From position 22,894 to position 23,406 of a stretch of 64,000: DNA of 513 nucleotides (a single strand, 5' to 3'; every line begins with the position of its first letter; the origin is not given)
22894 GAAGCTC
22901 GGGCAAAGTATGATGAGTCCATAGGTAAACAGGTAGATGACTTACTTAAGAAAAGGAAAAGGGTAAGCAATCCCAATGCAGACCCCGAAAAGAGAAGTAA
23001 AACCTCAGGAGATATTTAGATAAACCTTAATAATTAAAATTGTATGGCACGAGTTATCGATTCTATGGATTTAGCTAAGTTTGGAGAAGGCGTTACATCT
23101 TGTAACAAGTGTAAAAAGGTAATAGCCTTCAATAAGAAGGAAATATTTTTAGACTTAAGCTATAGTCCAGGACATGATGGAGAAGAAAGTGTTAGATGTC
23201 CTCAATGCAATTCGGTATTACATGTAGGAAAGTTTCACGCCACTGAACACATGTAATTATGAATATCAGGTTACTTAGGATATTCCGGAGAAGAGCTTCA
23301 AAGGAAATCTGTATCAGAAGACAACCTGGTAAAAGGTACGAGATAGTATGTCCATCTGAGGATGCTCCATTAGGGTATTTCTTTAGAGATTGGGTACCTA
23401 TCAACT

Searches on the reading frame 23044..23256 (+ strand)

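Call 43: search_protein_families(library=phrogs, proteins=[window:23044-23256:+], max_evalue=0.001)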
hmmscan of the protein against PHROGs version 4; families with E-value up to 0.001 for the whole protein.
window:23044-23256:+ (70 aa): 1 family
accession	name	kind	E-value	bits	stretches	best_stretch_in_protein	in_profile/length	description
phrog_2834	-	unknown function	3.7e-07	30.9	1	18-57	16-57/78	-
